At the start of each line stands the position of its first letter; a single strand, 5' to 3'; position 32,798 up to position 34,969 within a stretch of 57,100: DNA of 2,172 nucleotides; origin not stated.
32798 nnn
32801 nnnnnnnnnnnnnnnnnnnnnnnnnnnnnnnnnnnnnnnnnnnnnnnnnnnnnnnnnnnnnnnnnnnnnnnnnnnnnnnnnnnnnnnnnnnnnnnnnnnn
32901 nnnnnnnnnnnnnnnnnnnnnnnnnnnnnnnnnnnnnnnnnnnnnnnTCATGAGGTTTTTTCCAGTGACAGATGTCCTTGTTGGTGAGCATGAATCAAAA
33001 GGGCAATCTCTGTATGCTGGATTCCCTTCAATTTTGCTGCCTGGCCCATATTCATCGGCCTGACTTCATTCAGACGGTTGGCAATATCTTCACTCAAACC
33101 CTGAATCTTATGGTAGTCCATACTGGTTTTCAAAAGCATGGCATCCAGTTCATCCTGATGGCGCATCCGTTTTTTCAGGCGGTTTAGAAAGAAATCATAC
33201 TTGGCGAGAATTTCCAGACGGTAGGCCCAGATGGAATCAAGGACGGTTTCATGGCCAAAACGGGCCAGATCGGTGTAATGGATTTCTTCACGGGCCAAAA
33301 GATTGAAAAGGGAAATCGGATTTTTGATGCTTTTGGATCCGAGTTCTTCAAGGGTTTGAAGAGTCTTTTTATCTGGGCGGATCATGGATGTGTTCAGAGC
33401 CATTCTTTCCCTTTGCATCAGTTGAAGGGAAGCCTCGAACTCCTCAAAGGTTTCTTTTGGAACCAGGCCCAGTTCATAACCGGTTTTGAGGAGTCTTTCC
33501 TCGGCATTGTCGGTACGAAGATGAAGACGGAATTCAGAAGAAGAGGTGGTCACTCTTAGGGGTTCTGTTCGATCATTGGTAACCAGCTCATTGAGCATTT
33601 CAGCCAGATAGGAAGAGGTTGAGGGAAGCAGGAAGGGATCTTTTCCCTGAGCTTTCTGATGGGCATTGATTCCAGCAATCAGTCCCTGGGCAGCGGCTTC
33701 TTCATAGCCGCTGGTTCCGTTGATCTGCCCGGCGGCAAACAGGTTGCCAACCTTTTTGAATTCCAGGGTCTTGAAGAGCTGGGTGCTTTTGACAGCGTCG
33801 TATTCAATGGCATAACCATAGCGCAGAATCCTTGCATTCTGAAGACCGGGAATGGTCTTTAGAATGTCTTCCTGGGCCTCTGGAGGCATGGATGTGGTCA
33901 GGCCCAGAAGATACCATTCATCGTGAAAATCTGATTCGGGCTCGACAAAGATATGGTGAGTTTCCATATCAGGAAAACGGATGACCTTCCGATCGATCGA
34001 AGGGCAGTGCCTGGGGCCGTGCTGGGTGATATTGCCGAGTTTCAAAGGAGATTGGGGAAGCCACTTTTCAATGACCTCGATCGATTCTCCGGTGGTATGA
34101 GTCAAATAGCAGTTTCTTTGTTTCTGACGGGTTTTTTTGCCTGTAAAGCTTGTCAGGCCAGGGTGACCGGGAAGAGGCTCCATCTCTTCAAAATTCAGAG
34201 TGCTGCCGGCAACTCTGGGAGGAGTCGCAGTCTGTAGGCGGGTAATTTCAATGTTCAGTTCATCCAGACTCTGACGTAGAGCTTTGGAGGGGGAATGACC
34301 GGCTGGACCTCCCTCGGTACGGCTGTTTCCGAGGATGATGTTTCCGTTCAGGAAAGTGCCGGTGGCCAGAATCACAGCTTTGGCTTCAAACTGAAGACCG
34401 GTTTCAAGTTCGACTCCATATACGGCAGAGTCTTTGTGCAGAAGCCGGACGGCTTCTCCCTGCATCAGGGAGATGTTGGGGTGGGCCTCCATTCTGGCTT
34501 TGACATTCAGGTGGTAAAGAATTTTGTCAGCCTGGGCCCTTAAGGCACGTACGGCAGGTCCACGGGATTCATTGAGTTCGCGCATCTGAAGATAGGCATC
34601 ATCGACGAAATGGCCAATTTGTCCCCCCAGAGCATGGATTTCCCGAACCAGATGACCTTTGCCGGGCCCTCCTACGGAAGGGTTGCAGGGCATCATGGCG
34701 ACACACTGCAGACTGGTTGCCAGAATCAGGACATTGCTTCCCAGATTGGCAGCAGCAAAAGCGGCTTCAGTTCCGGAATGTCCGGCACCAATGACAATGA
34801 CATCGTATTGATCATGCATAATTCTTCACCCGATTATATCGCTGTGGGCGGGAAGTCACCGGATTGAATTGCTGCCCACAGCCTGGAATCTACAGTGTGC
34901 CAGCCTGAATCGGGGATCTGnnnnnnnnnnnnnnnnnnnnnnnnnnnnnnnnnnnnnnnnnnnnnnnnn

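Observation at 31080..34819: Tandem, translationally coupled MnmG paralogs with reciprocal motif divergence (possible heterodimeric tRNA-modification enzyme)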

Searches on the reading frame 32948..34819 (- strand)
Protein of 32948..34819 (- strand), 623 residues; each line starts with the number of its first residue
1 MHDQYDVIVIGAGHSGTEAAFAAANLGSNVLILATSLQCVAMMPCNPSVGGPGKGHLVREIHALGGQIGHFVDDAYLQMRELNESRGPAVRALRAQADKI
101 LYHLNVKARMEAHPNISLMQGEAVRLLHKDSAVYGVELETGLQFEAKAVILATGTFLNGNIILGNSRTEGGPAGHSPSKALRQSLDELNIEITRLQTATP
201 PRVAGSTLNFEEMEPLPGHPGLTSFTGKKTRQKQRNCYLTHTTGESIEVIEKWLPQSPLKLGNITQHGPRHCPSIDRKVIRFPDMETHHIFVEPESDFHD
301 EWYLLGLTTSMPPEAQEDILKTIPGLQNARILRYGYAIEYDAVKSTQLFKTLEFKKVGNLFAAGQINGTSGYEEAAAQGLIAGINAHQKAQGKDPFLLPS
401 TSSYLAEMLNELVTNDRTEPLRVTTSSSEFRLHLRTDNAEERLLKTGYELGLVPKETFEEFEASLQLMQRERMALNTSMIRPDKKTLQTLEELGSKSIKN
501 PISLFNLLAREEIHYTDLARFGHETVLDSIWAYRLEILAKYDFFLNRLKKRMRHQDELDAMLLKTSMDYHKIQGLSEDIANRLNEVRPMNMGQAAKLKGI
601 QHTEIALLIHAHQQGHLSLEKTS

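Call 4: search_protein_families(library=ncbifam, proteins=[window:32948-34819:-])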
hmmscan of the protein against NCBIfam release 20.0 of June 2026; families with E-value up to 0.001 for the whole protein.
window:32948-34819:- (623 aa): 21 families
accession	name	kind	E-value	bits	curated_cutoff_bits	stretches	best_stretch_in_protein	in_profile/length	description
TIGR00136.1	mnmG_gidA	equivalog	2.2e-207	690.2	524.85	1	5-612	1-612/616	tRNA uridine-5-carboxymethylaminomethyl(34) synthesis enzyme MnmG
NF003739.0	PRK05335.1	equivalog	1.5e-27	96.4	262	1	300-404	274-379/441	methylenetetrahydrofolate--tRNA-(uracil(54)-C(5))-methyltransferase (FADH(2)-oxidizing) TrmFO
TIGR00137.1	gid_trmFO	equivalog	1.6e-26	93.1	428.65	1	302-417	273-388/433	FADH(2)-oxidizing methylenetetrahydrofolate--tRNA-(uracil(54)-C(5))-methyltransferase TrmFO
TIGR03140.1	AhpF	equivalog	1.9e-06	26.7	502.9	0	114-155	280-321/515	alkyl hydroperoxide reductase subunit F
NF053717.1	VnlPnlRedVprA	equivalog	2.1e-06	26.8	600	1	2-34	4-36/481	vinyl phenol reductase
NF003585.0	PRK05249.1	equivalog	4.9e-06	25.4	465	1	3-155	5-148/464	Si-specific NAD(P)(+) transhydrogenase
TIGR02032.1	GG-red-SF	subfamily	1.6e-05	24.8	158.8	1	5-154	1-146/297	geranylgeranyl reductase family protein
NF053676.1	4oxCHCAChcC1Cy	equivalog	1.6e-05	23.5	1000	0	4-36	1-33/528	4-oxocyclohexanecarboxylate 2-dehydrogenase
NF005866.0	PRK07803.1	equivalog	2.5e-05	22.6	819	0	3-38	7-42/631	fumarate reductase/succinate dehydrogenase flavoprotein subunit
NF006130.0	PRK08274.1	equivalog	4.3e-05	22.5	369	0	2-35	3-36/467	FAD-dependent tricarballylate dehydrogenase TcuA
NF004943.0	PRK06292.2-1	equivalog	7e-05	21.8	432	0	3-35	2-34/456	dihydrolipoyl dehydrogenase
NF004776.0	PRK06116.1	equivalog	9.1e-05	21.6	480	1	1-109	1-111/450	glutathione-disulfide reductase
TIGR01350.1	lipoamide_DH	equivalog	0.00011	21.1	408.8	1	4-155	1-141/461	dihydrolipoyl dehydrogenase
NF008425.0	PRK11259.1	equivalog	0.00031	19.8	257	0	2-33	2-33/377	N-methyl-L-tryptophan oxidase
TIGR00275.1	TIGR00275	subfamily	0.00034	19.6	183.8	0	7-35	1-29/401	aminoacetone oxidase family FAD-binding enzyme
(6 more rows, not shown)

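Call 5: search_protein_families(library=pfam, proteins=[window:32948-34819:-])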
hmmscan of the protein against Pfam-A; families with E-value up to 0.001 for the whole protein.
window:32948-34819:- (623 aa): 9 families
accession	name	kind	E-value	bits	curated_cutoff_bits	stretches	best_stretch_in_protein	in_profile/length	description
PF01134.28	GIDA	-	3e-143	478.1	22.1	1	6-394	1-391/391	Glucose inhibited division protein A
PF21680.2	GIDA_C_1st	-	3.7e-13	50.5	24.7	1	456-547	2-94/96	tRNA modifying enzyme MnmG/GidA C-terminal helical domain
PF13932.14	SAM_GIDA_C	-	6.7e-12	45.5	27.1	1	557-608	5-56/57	tRNA modifying enzyme MnmG/GidA C-terminal helical bundle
PF07992.20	Pyr_redox_2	-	6e-07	29.6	26.1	1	5-155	1-109/291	Pyridine nucleotide-disulphide oxidoreductase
PF13738.12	Pyr_redox_3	-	1.1e-06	28.6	30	0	109-160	89-139/305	Pyridine nucleotide-disulphide oxidoreductase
PF03486.20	HI0933_like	-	1.5e-05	25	50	0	6-34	2-30/244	HI0933-like protein Rossmann domain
PF00890.30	FAD_binding_2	-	3.7e-05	23.5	20.4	0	6-34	1-29/414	FAD binding domain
PF12831.13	FAD_oxidored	-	5.2e-05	23.2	27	1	6-154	1-145/416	FAD dependent oxidoreductase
PF01266.30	DAO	-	0.00087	19.3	27.9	0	6-34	1-29/353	FAD dependent oxidoreductase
